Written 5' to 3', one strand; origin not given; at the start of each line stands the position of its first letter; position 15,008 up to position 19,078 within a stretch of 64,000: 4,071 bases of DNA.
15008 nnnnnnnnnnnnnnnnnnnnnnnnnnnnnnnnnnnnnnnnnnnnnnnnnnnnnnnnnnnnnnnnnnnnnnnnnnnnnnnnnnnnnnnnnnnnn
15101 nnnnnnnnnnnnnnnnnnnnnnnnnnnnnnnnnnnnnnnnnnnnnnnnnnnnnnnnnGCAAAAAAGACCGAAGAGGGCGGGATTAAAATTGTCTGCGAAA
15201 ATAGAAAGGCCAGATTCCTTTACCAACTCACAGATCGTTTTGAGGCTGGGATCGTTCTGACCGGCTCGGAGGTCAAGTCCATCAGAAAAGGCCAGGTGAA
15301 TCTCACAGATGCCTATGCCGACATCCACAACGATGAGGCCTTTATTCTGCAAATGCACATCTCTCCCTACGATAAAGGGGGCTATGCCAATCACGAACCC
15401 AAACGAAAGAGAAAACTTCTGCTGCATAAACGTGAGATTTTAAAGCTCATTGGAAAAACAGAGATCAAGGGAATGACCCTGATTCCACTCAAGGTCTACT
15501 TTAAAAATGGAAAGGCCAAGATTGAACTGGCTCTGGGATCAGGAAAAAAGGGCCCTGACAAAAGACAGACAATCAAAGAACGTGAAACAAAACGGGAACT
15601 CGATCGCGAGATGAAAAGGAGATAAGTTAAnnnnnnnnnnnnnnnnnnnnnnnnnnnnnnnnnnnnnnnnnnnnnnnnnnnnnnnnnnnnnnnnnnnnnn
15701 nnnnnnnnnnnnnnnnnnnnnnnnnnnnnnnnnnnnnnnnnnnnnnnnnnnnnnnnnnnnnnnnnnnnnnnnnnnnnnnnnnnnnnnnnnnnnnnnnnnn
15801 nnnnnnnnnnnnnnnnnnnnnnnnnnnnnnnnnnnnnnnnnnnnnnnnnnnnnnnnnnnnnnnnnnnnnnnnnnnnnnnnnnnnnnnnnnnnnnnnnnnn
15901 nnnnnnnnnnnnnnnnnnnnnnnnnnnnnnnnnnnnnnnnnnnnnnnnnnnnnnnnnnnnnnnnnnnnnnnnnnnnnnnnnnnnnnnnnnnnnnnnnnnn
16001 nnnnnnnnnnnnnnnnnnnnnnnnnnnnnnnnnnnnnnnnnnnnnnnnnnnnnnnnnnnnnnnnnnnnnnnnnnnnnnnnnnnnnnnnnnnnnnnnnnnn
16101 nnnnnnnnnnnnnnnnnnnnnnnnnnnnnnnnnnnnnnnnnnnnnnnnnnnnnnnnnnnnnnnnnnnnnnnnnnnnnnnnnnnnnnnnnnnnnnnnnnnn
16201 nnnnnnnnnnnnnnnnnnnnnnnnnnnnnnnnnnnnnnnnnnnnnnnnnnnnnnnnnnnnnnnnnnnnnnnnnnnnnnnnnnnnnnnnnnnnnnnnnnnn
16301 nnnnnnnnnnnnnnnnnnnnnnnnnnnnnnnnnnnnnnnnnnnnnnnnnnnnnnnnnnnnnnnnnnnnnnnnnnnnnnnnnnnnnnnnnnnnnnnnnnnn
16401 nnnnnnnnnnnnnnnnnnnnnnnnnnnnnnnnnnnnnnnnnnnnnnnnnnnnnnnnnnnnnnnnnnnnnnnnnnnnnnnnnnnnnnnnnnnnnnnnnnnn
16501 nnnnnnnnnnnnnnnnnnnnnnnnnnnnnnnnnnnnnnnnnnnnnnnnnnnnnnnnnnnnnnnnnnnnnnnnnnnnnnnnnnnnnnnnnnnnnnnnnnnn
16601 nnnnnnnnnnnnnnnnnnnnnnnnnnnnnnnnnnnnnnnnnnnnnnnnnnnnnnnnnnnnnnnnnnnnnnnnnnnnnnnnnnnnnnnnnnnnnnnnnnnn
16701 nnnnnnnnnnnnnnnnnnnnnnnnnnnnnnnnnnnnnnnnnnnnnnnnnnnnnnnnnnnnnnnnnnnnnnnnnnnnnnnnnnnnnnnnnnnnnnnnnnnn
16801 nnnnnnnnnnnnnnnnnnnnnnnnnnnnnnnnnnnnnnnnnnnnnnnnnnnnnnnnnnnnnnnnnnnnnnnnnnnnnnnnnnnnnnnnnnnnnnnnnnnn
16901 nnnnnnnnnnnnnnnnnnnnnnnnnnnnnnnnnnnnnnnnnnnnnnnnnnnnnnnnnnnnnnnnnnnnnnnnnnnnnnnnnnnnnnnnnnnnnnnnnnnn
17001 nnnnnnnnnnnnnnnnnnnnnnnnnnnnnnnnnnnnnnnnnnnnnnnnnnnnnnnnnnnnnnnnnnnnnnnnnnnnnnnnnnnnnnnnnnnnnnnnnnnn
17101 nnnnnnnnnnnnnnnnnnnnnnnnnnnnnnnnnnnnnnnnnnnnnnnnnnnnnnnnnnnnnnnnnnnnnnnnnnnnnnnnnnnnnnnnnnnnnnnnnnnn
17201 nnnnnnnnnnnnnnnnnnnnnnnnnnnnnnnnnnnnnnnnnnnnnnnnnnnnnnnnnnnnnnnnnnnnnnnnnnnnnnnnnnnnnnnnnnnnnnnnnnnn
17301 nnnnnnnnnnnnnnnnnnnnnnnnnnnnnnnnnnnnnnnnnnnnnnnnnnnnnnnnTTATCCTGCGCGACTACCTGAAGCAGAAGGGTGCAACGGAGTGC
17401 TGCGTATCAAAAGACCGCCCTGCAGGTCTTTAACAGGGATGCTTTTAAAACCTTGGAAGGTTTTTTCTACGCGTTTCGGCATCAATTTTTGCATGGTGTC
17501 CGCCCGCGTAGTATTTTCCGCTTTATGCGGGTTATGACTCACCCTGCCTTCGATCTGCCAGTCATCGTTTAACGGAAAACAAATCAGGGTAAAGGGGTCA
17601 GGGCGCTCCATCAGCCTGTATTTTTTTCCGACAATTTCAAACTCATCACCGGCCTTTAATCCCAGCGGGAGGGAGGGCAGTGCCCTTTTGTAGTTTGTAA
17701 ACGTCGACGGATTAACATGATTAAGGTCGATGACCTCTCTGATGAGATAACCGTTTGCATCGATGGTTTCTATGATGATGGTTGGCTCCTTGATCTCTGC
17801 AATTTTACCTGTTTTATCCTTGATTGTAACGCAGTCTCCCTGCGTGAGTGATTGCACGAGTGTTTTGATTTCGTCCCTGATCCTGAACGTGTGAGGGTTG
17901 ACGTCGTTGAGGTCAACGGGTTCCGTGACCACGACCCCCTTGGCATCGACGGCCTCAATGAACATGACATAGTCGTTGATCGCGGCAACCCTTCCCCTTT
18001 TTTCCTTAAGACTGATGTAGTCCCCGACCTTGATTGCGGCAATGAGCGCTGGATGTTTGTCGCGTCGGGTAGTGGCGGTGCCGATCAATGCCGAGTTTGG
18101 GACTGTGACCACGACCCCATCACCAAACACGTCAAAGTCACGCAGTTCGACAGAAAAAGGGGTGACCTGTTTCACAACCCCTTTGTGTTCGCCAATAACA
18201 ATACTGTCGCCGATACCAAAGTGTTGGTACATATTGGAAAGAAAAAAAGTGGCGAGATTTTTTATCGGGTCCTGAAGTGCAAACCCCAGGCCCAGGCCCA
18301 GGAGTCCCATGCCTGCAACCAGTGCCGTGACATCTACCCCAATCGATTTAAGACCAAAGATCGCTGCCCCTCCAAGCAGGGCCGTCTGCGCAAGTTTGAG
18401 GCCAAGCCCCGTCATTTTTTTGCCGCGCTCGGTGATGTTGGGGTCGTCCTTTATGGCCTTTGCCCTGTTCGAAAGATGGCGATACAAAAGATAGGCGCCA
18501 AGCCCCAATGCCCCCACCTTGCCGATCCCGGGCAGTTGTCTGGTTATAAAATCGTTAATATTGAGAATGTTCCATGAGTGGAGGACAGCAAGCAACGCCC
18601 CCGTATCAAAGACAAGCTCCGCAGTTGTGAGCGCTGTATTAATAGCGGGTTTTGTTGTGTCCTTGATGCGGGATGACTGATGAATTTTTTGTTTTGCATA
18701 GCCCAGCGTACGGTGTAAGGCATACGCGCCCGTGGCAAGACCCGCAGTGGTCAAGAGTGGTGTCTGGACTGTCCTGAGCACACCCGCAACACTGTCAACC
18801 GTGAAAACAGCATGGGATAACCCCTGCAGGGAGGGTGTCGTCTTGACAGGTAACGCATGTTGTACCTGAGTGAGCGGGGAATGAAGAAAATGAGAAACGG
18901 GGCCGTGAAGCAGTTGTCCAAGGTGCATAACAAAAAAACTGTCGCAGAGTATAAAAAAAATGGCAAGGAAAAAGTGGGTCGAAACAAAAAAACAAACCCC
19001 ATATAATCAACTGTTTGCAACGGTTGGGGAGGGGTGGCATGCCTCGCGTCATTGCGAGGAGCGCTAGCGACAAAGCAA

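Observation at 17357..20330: Two cNMP-binding fusion proteins in the window: acyltransferase–cNMP and MscS–cNMP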

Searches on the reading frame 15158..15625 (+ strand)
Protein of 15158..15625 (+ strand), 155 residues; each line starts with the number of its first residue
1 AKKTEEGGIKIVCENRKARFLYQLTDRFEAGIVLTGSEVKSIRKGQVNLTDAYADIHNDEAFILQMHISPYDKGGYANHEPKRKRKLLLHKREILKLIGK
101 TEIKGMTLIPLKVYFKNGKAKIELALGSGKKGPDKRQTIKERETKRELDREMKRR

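Call 53: search_protein_families(library=pfam, proteins=[window:15158-15625:+], max_evalue=0.001)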
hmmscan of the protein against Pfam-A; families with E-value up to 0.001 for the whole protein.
window:15158-15625:+ (155 aa): 1 family
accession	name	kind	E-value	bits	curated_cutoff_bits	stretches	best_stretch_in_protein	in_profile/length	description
PF01668.23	SmpB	-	2.3e-60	203.1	27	1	12-154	1-143/143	SmpB protein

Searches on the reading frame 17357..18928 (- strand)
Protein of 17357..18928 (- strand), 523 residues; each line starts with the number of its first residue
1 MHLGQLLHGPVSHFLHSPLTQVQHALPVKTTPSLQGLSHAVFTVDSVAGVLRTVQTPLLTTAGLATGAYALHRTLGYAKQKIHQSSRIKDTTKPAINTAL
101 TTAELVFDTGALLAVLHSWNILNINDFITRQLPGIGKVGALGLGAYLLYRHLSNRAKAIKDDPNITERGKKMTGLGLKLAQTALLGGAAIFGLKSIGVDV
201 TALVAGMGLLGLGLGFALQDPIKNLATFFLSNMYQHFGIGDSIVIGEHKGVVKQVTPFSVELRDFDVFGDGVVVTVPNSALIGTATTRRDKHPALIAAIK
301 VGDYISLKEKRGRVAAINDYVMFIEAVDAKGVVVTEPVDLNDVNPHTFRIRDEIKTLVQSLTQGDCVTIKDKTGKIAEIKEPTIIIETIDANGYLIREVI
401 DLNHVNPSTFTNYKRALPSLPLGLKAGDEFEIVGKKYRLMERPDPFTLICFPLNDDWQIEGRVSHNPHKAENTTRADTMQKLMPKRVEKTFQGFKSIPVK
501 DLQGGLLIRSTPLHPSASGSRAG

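Call 3: search_protein_families(library=pfam, proteins=[window:17357-18928:-], max_evalue=0.1)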
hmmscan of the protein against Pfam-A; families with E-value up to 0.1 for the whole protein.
window:17357-18928:- (523 aa): 4 families
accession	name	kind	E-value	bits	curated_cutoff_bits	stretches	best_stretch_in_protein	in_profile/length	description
PF00924.24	MS_channel_2nd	-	5.2e-14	52.5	20.2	1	220-284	1-61/68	Mechanosensitive ion channel, beta-domain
PF21088.3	MS_channel_1st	-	2.1e-05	24.9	23.1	1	189-219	12-42/42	Mechanosensitive ion channel, transmembrane helices 2/3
PF02699.20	YajC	-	0.0085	16.4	28.2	0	352-389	26-64/78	Preprotein translocase subunit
PF02496.21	ABA_WDS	-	0.085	13.8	25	0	134-170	14-45/78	ABA/WDS induced protein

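Call 4: search_protein_families(library=ncbifam, proteins=[window:17357-18928:-], max_evalue=0.1)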
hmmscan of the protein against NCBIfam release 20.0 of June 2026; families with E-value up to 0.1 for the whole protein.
window:17357-18928:- (523 aa): 6 families
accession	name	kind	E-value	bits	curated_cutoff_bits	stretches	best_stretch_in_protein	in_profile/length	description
NF007662.0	PRK10334.1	subfamily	2.6e-09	36.8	321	1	188-285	81-174/286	small-conductance mechanosensitive channel MscS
NF047601.1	MscSThanab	equivalog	3.2e-06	26.8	500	1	192-295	84-183/280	small-conductance mechanosensitive channel MscS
NF008542.0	PRK11465.1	equivalog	1.7e-05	23.3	596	1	193-338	530-668/741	mechanosensitive channel protein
NF047602.1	MscsSHelicob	equivalog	6.3e-05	22.5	400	1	189-282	62-151/260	small-conductance mechanosensitive channel MscS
NF008180.0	PRK10929.1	equivalog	0.0024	15.7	809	1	184-282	885-977/1109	miniconductance mechanosensitive channel MscM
TIGR00739.1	yajC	equivalog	0.011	15.7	44.2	1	351-392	28-70/84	preprotein translocase subunit YajC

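Call 71: list_cluster_members(proteins=[P0001, P0002, window:17357-18928:-, window:59960-61489:+])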
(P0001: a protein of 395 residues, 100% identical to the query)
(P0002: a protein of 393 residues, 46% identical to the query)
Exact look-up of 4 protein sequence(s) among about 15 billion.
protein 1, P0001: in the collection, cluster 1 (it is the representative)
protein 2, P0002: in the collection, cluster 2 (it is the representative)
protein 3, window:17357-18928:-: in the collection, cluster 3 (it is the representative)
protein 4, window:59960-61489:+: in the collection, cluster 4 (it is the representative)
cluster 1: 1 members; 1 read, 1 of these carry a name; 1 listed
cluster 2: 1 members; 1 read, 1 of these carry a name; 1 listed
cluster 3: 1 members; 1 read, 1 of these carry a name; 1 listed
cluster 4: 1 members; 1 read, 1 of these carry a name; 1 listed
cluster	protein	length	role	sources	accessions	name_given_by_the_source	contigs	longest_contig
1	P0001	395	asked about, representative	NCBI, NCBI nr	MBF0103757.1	MAG: cyclic nucleotide-binding domain-containing protein [Deltaproteobacteria bacterium] | cyclic nucleotide-binding domain-containing protein [Deltaproteobacteria bacterium]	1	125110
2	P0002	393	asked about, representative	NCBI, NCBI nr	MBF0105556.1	MAG: cyclic nucleotide-binding domain-containing protein [Deltaproteobacteria bacterium] | cyclic nucleotide-binding domain-containing protein [Deltaproteobacteria bacterium]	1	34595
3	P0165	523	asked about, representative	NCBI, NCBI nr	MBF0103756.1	MAG: mechanosensitive ion channel [Deltaproteobacteria bacterium] | mechanosensitive ion channel [Deltaproteobacteria bacterium]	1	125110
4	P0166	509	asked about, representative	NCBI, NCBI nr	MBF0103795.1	MAG: mechanosensitive ion channel family protein [Deltaproteobacteria bacterium] | mechanosensitive ion channel family protein [Deltaproteobacteria bacterium]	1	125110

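Call 94: search_protein_families(library=padloc, proteins=[window:17357-18928:-], max_evalue=0.001)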
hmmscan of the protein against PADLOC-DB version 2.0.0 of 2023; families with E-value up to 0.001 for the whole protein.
window:17357-18928:- (523 aa): 0 families
